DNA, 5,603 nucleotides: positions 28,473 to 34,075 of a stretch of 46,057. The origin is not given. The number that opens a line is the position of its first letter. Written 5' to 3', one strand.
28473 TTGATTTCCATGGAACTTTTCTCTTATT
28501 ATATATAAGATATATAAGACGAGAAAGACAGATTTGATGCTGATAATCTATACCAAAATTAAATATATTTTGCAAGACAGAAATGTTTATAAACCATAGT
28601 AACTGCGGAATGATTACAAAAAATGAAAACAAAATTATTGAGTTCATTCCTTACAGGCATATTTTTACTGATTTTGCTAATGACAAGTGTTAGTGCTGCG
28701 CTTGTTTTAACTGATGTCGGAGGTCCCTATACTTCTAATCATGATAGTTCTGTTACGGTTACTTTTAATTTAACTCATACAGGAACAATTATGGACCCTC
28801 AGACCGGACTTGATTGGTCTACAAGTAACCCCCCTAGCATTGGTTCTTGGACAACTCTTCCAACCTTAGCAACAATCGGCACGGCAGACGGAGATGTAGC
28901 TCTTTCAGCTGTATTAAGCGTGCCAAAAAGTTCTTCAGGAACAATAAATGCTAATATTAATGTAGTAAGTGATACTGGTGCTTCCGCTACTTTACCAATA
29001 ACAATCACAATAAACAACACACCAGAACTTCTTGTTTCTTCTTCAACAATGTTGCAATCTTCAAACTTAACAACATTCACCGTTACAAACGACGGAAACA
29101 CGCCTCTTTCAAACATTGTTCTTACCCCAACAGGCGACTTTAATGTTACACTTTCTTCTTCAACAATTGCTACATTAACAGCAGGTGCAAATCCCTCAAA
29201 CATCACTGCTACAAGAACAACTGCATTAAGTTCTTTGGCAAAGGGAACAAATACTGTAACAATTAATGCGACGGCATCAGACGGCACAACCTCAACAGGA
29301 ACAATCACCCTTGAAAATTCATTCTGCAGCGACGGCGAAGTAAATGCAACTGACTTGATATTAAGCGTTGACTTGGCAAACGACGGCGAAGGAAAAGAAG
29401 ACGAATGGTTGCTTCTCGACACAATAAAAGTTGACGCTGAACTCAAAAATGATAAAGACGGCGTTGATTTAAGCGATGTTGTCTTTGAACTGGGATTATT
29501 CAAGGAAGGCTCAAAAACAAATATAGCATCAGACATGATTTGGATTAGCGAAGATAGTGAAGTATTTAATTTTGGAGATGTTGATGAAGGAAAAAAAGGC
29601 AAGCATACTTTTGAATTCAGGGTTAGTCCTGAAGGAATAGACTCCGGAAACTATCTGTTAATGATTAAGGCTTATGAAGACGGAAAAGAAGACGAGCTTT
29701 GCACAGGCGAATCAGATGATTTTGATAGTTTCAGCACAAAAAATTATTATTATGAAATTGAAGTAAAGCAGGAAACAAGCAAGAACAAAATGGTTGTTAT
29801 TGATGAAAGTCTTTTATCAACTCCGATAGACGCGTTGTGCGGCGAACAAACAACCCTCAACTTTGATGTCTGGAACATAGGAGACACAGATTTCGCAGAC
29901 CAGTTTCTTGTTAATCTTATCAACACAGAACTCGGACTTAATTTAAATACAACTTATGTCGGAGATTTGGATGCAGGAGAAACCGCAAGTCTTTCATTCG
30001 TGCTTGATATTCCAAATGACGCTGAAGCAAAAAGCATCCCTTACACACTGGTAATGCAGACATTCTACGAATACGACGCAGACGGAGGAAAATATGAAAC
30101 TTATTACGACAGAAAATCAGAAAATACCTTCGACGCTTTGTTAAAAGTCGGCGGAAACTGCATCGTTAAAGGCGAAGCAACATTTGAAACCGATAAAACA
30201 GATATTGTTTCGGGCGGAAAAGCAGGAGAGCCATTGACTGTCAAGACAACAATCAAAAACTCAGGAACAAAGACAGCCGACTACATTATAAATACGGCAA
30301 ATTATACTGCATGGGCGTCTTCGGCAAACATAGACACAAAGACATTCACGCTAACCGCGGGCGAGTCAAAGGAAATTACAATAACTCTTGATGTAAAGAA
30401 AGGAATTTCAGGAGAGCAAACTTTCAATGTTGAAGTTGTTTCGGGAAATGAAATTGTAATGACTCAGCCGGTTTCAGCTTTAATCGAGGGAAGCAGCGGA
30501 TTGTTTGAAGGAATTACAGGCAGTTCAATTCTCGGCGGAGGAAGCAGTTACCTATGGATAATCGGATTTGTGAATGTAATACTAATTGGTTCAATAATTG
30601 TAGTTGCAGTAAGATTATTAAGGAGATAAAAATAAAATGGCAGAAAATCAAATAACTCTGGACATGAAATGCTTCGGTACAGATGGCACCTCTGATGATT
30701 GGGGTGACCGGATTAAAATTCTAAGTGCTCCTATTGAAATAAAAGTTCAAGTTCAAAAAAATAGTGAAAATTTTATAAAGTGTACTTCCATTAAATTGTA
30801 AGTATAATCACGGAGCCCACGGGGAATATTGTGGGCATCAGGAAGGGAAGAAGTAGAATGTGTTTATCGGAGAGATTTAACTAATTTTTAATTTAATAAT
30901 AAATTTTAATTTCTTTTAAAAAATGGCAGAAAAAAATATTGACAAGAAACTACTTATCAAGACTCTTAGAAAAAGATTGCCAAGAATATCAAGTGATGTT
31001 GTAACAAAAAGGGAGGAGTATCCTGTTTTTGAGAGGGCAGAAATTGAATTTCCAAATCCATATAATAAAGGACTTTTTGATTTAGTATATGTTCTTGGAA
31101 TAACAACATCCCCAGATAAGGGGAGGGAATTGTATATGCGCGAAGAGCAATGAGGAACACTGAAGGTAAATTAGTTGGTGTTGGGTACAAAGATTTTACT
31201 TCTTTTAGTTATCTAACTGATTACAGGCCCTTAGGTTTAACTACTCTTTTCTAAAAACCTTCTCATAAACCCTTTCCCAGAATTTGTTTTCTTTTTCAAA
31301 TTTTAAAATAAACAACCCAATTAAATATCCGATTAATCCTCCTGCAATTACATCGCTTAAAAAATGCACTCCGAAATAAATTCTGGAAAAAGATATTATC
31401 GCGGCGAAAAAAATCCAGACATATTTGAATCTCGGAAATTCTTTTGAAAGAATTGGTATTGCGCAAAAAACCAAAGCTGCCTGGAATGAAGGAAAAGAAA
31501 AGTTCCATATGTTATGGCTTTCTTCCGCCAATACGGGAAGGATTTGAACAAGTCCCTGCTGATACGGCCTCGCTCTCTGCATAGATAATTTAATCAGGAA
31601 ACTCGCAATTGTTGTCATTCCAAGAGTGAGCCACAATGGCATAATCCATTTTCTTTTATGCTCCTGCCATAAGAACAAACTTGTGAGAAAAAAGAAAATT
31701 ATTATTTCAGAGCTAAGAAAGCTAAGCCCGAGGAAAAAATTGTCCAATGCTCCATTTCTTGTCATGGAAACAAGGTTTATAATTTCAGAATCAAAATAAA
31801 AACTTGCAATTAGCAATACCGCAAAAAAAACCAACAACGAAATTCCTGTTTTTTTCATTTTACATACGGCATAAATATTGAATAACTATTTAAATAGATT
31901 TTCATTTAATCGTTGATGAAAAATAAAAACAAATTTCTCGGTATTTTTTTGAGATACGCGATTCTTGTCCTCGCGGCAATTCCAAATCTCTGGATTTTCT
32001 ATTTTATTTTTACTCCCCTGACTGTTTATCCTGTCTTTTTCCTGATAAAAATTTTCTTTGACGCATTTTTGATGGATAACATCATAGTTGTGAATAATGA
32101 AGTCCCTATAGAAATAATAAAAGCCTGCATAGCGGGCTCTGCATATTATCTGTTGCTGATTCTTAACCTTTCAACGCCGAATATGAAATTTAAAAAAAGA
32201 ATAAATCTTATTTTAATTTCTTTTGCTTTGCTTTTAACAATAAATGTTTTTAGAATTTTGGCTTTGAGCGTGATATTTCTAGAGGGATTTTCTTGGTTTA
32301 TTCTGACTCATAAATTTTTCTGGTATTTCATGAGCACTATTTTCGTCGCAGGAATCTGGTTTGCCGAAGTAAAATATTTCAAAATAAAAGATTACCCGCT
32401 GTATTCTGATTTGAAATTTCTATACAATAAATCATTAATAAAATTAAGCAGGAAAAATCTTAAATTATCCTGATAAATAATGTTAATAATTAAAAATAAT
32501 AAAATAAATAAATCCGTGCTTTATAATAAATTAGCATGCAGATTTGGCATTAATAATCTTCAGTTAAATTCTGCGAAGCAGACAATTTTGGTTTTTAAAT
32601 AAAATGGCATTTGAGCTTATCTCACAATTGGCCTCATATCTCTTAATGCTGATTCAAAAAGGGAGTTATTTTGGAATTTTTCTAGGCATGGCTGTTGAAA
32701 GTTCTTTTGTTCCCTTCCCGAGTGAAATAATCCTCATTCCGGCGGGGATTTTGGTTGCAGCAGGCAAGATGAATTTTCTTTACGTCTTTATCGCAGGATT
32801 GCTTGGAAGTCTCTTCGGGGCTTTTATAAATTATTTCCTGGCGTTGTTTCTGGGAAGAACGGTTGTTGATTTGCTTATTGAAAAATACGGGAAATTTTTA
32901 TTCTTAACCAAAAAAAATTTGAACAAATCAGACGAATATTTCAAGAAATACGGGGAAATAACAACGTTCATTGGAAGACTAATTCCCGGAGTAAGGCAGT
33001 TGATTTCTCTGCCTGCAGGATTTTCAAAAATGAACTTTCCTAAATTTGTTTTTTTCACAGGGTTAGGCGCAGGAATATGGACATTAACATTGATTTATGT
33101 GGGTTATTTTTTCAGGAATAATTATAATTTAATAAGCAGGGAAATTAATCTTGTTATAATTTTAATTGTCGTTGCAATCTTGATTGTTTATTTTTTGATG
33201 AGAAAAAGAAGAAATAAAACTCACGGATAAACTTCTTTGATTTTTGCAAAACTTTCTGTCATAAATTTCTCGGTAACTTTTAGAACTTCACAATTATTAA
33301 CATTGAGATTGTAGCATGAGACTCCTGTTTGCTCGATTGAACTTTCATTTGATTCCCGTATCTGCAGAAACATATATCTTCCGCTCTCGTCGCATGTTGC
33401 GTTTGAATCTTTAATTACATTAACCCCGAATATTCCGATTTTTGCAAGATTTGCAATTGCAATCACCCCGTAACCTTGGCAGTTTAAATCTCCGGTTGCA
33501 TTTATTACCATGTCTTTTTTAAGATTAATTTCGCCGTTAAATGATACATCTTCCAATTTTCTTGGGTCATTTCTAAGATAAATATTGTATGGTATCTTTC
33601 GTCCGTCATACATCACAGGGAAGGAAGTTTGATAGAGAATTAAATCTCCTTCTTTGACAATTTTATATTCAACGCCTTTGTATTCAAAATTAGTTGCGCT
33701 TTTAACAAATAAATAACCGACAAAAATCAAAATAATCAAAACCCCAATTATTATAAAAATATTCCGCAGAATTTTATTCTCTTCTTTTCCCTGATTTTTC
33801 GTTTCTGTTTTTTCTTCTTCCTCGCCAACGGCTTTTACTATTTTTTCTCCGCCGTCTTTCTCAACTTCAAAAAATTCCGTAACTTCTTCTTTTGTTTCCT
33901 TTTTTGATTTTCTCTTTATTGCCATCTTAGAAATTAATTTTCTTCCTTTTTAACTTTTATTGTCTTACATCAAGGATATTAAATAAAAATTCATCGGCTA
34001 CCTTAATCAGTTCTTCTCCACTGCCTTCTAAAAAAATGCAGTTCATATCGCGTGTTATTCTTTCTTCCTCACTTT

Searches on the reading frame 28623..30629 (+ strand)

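Call 83: search_protein_families(library=pfam, proteins=[window:28623-30629:+], max_evalue=0.01)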
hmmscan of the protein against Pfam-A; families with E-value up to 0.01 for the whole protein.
window:28623-30629:+ (668 aa): 5 families
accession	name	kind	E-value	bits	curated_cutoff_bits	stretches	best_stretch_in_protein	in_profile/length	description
PF07705.17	CARDB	-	2.8e-06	27.9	22.7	1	532-612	15-90/101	CARDB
PF06280.18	fn3_5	-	0.00014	23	27.6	1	548-597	38-86/112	Fn3-like domain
PF22544.2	HYDIN_VesB_CFA65-like_Ig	-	0.0026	18.4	25.5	0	532-605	15-86/100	HYDIN/CFA65/VesB-like, Ig-like domain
PF07610.17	DUF1573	-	0.0042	17.5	26.1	0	520-608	2-84/98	Protein of unknown function (DUF1573)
PF10633.15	NPCBM_assoc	-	0.0081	16.8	24.4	0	533-599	2-69/78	NPCBM-associated, NEW3 domain of alpha-galactosidase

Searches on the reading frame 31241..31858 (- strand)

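Call 83: search_protein_families(library=pfam, proteins=[window:31241-31858:-], max_evalue=0.01)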
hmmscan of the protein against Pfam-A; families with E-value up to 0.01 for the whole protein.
window:31241-31858:- (205 aa): 2 families
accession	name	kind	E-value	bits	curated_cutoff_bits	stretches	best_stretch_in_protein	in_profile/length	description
PF01569.27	PAP2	-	6.8e-18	65.1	27.2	1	72-191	2-128/130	PAP2 superfamily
PF14378.12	PAP2_3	-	8.9e-07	29.3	27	1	57-180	45-187/190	PAP2 superfamily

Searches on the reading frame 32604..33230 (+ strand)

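Call 83: search_protein_families(library=pfam, proteins=[window:32604-33230:+], max_evalue=0.01)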
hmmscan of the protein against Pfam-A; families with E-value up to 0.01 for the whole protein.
window:32604-33230:+ (208 aa): 1 family
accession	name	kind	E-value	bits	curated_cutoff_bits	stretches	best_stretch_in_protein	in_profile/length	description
PF09335.16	VTT_dom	-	4.3e-25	89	33.9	1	38-168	1-122/123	VTT domain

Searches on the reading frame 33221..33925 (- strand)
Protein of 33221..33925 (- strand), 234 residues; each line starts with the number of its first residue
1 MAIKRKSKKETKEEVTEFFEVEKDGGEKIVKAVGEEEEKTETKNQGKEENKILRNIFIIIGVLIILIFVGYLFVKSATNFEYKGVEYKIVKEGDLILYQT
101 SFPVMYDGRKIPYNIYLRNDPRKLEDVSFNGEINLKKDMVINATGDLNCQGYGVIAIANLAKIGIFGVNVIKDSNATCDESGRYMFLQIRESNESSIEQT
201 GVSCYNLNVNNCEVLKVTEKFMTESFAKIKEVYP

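Call 4: search_protein_families(library=pfam, proteins=[window:33221-33925:-], max_evalue=1)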
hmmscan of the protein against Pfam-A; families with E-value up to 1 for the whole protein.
window:33221-33925:- (234 aa): 2 families
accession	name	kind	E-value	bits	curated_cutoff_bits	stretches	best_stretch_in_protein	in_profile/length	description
PF20225.4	DUF6584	-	0.037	14.5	27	0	8-70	100-165/171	Family of unknown function (DUF6584)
PF12575.13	Pox_EPC_I2-L1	-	0.056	14.1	23.4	1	29-75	26-70/72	Poxvirus entry protein complex L1 and I2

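Call 5: search_protein_families(library=ncbifam, proteins=[window:33221-33925:-], max_evalue=1)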
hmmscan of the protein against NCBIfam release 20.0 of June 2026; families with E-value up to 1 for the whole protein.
window:33221-33925:- (234 aa): 8 families
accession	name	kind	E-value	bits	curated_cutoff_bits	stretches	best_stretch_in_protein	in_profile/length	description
NF038218.1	IcmG_DotF_IVB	equivalog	0.00051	19.8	200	1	16-77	11-71/266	type IVB secretion system protein IcmG/DotF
NF045846.1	MSC0882_dom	subfamily_domain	0.0024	17.1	60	1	31-75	193-239/244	MSC_0882 family membrane protein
NF045849.1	ICE_MMCAP2_0565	equivalog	0.015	15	40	1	40-72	43-75/80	Mbov_0395 family pilin-like conjugal transfer protein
NF003498.0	PRK05170.1-1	equivalog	0.029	14.2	256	1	175-224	21-70/148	YcgN family cysteine cluster protein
NF041534.1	rodZ_Strepcoccus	equivalog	0.033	13.4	375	1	35-92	88-148/275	cytoskeleton protein RodZ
NF041554.1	SA1362_fam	subfamily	0.048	13.8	42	1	51-79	26-54/70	SA1362 family protein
NF042931.1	SAG1386_EF1546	equivalog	0.057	13.5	80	1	28-77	6-54/158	SAG1386/EF1546 family surface-associated protein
NF003501.0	PRK05170.1-5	equivalog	0.062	12.9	167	1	175-214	22-61/160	YcgN family cysteine cluster protein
